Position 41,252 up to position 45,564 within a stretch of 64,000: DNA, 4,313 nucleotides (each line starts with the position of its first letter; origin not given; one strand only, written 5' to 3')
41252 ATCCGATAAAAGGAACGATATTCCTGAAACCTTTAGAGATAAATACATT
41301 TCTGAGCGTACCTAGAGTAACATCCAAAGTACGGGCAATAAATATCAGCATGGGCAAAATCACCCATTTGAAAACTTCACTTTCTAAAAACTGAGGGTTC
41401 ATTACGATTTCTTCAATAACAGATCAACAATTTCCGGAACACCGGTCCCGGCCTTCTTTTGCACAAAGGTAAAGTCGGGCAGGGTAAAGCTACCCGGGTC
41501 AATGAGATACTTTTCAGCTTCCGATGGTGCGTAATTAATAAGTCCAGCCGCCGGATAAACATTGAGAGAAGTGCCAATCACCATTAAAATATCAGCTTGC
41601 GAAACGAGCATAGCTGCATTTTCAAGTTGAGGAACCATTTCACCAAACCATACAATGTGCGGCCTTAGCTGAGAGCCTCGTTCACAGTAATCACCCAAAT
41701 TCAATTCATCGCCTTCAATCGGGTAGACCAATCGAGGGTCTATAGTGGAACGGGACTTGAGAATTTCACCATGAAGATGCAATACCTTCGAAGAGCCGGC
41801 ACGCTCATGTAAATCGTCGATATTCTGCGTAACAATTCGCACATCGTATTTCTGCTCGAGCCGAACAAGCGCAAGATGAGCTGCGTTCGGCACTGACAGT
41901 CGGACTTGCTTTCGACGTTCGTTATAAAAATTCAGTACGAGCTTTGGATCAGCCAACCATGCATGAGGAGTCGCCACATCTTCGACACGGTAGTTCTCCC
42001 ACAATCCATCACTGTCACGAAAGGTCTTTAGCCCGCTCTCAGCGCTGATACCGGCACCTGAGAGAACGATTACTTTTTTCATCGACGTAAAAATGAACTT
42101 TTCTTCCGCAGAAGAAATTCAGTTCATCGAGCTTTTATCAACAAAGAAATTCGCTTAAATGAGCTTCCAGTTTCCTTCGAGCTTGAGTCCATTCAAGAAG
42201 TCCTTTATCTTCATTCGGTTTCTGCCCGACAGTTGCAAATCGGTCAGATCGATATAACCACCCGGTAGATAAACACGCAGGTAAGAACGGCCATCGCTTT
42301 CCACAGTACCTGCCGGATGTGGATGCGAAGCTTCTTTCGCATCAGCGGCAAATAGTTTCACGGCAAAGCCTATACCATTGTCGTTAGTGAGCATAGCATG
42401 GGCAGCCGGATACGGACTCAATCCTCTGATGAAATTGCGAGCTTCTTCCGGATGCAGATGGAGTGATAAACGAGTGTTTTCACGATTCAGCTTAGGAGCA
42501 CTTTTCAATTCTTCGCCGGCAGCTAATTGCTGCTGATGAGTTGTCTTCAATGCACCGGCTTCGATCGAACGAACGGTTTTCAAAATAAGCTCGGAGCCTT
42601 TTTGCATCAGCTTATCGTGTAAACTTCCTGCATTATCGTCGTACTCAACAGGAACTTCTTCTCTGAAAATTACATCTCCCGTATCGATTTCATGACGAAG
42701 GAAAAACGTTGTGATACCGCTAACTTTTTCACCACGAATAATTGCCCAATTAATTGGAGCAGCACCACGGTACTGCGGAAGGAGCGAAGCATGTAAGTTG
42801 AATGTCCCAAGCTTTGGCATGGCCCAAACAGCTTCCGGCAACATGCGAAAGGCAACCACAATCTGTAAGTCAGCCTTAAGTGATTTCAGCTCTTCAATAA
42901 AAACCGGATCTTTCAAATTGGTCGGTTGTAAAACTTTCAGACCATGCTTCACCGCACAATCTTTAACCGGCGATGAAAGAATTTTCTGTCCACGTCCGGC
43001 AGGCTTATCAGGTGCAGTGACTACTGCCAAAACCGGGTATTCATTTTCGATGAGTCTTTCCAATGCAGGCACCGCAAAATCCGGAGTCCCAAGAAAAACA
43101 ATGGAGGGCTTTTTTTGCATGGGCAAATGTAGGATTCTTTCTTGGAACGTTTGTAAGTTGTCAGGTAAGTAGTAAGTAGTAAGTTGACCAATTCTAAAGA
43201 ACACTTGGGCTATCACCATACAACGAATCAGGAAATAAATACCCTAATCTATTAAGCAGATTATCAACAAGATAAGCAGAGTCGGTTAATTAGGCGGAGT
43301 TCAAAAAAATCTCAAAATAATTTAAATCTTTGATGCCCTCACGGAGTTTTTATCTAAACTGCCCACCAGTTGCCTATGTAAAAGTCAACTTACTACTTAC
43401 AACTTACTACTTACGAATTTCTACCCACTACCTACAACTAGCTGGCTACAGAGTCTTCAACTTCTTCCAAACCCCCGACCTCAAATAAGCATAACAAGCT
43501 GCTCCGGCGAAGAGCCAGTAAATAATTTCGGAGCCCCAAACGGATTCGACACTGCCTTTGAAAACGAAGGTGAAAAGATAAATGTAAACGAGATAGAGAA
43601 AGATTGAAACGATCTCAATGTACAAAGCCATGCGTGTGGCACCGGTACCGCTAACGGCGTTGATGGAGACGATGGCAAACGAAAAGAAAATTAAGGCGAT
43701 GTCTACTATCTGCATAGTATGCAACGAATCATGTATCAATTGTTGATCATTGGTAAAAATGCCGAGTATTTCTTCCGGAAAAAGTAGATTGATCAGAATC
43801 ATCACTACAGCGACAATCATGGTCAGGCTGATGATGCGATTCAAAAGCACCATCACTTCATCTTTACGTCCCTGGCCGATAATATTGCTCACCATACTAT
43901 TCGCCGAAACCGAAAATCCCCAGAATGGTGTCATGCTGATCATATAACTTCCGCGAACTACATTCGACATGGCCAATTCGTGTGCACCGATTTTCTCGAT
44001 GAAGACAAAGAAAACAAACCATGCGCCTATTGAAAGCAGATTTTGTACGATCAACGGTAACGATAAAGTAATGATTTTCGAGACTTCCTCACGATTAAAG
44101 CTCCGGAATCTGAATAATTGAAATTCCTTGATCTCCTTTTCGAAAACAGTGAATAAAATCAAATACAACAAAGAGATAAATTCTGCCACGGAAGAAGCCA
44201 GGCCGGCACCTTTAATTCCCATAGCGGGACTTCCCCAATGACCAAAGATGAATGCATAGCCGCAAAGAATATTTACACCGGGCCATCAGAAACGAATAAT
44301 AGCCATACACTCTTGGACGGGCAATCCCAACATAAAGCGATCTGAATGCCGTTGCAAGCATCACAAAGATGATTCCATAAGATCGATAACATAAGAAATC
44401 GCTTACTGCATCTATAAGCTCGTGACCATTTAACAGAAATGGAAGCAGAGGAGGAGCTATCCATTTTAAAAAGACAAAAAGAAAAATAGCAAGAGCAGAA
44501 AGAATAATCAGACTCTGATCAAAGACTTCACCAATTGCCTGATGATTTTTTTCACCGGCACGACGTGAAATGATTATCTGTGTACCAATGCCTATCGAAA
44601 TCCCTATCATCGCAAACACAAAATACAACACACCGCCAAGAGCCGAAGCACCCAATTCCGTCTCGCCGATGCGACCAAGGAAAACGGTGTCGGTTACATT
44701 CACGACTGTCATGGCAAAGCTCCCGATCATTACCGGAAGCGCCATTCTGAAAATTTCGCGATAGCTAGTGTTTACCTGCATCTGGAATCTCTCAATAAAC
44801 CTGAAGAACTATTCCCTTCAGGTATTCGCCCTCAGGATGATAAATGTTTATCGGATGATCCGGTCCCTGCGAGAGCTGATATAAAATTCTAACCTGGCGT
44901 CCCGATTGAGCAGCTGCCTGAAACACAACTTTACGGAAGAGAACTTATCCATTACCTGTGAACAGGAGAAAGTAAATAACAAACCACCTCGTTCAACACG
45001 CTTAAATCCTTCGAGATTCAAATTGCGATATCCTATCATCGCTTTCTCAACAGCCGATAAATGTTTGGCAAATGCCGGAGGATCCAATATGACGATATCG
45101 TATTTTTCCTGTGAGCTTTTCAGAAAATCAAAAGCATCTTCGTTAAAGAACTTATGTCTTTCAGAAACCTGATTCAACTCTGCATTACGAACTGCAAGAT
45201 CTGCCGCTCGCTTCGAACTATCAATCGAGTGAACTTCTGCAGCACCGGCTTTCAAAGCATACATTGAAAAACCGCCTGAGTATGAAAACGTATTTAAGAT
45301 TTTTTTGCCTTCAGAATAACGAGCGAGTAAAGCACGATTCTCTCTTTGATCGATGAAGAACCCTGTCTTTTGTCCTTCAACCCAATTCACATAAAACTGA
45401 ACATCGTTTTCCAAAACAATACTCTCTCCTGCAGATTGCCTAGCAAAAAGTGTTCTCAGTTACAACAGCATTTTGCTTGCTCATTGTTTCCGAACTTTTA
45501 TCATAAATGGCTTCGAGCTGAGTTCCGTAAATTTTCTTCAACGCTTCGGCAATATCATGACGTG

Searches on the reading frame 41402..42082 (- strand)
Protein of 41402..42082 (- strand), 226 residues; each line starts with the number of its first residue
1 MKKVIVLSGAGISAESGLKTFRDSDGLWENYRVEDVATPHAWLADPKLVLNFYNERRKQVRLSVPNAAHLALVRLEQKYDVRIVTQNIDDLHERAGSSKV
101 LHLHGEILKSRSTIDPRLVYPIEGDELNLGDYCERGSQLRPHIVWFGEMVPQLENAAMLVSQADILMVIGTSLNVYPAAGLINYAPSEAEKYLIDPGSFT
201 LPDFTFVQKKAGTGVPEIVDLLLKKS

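Call 50: search_protein_families(library=pfam, proteins=[window:41402-42082:-], max_evalue=0.00001)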
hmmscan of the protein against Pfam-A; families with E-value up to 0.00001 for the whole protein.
window:41402-42082:- (226 aa): 1 family
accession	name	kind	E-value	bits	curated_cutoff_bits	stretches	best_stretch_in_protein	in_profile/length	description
PF02146.23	SIR2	-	6e-42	144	24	1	9-177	1-180/180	Sir2 family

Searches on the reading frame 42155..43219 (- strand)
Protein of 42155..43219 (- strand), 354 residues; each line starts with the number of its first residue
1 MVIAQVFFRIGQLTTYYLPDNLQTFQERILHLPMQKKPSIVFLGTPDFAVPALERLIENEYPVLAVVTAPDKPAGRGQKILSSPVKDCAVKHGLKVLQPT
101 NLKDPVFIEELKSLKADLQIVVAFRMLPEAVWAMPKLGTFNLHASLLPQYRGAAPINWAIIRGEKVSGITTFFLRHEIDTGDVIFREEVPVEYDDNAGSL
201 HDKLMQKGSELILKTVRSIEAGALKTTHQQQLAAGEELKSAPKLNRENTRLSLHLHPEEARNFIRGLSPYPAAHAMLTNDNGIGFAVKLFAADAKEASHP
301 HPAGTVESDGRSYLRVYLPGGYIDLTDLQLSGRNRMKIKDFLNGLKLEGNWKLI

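Call 50: search_protein_families(library=pfam, proteins=[window:42155-43219:-], max_evalue=0.00001)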
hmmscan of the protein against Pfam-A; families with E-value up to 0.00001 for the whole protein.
window:42155-43219:- (354 aa): 2 families
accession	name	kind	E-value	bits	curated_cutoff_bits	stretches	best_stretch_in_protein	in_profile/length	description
PF00551.24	Formyl_trans_N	-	2.5e-35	122.3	26.1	1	40-215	3-180/181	Formyl transferase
PF02911.23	Formyl_trans_C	-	1.6e-11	44.7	21.1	1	243-345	1-99/100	Formyl transferase, C-terminal domain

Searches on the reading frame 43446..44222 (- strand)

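Call 50: search_protein_families(library=pfam, proteins=[window:43446-44222:-], max_evalue=0.00001)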
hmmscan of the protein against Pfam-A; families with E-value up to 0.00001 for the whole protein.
window:43446-44222:- (258 aa): 1 family
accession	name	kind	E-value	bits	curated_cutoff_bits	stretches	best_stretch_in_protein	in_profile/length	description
PF01554.23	MatE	-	6.8e-21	75.1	24.9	1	56-216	1-161/161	MatE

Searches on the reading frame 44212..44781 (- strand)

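Call 51: search_protein_families(library=pfam, proteins=[window:44212-44781:-], max_evalue=0.001)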
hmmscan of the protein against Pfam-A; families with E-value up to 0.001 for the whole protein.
window:44212-44781:- (189 aa): 2 families
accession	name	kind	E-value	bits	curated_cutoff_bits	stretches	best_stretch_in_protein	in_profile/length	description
PF01554.23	MatE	-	2.2e-22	79.9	24.9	1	16-165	1-150/161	MatE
PF01943.22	Polysacc_synt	-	3.5e-05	23.8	28.2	0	7-41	204-238/274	Polysaccharide biosynthesis protein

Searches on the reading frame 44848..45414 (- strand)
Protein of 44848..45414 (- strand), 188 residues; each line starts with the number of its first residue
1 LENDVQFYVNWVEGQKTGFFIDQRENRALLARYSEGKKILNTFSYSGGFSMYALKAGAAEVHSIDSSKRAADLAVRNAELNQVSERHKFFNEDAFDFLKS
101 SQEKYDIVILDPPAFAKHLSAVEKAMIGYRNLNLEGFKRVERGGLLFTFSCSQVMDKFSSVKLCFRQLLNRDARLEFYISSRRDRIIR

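Call 51: search_protein_families(library=pfam, proteins=[window:44848-45414:-], max_evalue=0.001)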
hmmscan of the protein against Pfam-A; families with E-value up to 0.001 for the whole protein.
window:44848-45414:- (188 aa): 10 families
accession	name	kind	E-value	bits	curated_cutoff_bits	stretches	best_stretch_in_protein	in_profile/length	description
PF10672.15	Methyltrans_SAM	-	8.1e-15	55.3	27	1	2-122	90-213/286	S-adenosylmethionine-dependent methyltransferase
PF03602.21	Cons_hypoth95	-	2.3e-10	40.9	24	1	30-120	36-128/182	Conserved hypothetical protein 95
PF02005.22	TRM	-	1.5e-06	28.1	27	1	37-112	51-128/376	N2,N2-dimethylguanosine tRNA methyltransferase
PF13847.12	Methyltransf_31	-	3.6e-06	27.2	27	1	48-152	16-113/145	Methyltransferase domain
PF02475.24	TRM5-TYW2_MTfase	-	5.5e-06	26.9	28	1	19-118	19-118/164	TRM5/TYW2 methyltransferase domain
PF05175.20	MTS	-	7.3e-06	26.2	23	1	51-119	47-113/170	Methyltransferase small domain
PF06325.19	PrmA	-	1.7e-05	24.9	22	1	34-109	160-231/296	Ribosomal protein L11 methyltransferase (PrmA)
PF09445.16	Methyltransf_15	-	3.3e-05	24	22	1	37-113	2-80/165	RNA cap guanine-N2 methyltransferase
PF13649.12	Methyltransf_25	-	0.00024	22.2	27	1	46-110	8-70/97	Methyltransferase domain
PF01728.25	FtsJ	-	0.00029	21.2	24.1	1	34-127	17-114/181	FtsJ-like methyltransferase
